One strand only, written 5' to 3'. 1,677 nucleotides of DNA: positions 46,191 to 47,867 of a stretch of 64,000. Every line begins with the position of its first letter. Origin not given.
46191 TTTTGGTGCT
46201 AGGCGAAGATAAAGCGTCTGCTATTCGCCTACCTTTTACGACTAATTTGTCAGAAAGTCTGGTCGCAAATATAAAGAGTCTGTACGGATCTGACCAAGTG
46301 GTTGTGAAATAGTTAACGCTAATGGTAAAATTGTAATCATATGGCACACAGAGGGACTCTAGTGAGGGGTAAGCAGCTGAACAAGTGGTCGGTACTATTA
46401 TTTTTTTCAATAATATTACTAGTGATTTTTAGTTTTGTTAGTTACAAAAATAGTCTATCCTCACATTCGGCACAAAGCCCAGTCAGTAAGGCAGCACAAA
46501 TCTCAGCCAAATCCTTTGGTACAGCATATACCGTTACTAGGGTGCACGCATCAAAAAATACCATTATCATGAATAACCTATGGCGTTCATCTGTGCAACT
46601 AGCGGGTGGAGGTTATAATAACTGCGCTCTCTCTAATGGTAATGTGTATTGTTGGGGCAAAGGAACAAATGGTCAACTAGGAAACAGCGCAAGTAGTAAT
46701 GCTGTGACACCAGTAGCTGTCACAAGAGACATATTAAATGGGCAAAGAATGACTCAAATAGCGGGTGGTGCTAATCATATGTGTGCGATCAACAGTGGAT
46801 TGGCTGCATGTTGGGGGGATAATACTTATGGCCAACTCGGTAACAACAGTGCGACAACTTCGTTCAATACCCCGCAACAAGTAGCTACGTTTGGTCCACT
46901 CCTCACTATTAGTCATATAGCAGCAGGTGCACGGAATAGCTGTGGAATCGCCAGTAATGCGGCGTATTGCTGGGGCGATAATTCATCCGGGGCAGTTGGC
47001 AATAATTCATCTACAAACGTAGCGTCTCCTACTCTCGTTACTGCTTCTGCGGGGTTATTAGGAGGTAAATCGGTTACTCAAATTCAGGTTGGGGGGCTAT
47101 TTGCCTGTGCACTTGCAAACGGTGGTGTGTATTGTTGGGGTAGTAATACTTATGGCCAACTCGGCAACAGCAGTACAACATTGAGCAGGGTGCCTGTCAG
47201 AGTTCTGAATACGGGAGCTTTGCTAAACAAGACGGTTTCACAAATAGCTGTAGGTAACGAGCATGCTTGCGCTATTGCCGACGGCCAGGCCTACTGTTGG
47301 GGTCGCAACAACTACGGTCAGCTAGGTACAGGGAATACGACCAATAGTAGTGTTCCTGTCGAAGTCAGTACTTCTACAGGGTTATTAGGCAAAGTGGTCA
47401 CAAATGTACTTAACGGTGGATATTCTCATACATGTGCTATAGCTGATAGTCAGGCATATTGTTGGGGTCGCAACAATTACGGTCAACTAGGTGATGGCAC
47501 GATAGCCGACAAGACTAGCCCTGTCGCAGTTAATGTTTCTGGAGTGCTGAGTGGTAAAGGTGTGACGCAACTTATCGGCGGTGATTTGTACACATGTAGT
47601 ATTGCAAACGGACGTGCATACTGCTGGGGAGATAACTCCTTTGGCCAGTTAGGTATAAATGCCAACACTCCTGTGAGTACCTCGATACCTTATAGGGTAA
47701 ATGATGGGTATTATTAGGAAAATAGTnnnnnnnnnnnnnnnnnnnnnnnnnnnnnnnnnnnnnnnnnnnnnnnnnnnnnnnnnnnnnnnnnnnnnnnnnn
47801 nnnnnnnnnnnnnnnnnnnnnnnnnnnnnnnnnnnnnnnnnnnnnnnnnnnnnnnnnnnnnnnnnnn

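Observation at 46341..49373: Tandem seven-bladed RCC1 propellers, one fused to a PilX-like minor-pilin N-terminus, near the pilus ATPase gene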

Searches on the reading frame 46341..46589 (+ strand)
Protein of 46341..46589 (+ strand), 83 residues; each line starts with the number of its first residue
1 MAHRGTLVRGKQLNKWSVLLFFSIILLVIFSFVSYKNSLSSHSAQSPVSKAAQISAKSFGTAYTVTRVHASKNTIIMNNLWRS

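Call 6: search_protein_families(library=pfam, proteins=[window:46341-46589:+], max_evalue=10)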
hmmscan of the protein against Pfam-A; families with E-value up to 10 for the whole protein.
seq(83 aa): 3 families
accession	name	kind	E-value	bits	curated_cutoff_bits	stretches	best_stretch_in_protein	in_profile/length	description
PF12670.12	DUF3792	-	0.043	14.4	31.3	1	18-65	11-57/115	Protein of unknown function (DUF3792)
PF12869.13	tRNA_anti-like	-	0.11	12.5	23.5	1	14-72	5-66/146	tRNA_anti-like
PF11807.13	UstYa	-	0.2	11.9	25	1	18-62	19-67/220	Mycotoxin biosynthesis protein UstYa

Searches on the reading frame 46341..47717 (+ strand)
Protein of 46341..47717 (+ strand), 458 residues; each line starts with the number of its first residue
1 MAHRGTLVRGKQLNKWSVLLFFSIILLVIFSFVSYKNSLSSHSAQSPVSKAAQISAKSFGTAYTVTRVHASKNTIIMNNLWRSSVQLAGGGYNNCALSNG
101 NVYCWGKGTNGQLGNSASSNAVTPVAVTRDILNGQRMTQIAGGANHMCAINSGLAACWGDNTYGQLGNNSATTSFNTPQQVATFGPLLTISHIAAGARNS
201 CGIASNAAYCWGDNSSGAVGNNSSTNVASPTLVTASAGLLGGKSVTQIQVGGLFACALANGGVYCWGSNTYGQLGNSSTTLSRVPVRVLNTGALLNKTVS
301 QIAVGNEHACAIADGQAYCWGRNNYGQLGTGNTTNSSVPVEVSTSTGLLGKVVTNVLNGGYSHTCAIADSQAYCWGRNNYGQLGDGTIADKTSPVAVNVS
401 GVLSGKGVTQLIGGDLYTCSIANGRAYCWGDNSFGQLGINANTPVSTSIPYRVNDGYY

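Call 3: search_protein_families(library=pfam, proteins=[window:46341-47717:+], max_evalue=0.1)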
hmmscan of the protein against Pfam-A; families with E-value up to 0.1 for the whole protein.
window:46341-47717:+ (458 aa): 4 families
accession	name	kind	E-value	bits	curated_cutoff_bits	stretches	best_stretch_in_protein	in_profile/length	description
PF25390.1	WD40_RLD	-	5.4e-89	299.5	150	2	83-343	90-346/363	RCC1-like domain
PF00415.24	RCC1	-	1.9e-68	227.2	21.7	7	260-312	1-50/50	Regulator of chromosome condensation (RCC1) repeat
PF13540.12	RCC1_2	-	4.9e-37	125.2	22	7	299-327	1-30/30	Regulator of chromosome condensation (RCC1) repeat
PF25384.1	Alsin_RLD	-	6.4e-09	36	100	2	257-342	238-317/405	Alsin RCC1-like domain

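Call 4: search_protein_families(library=ncbifam, proteins=[window:46341-47717:+], max_evalue=0.1)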
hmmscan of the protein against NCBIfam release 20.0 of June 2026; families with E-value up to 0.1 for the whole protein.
window:46341-47717:+ (458 aa): 0 families
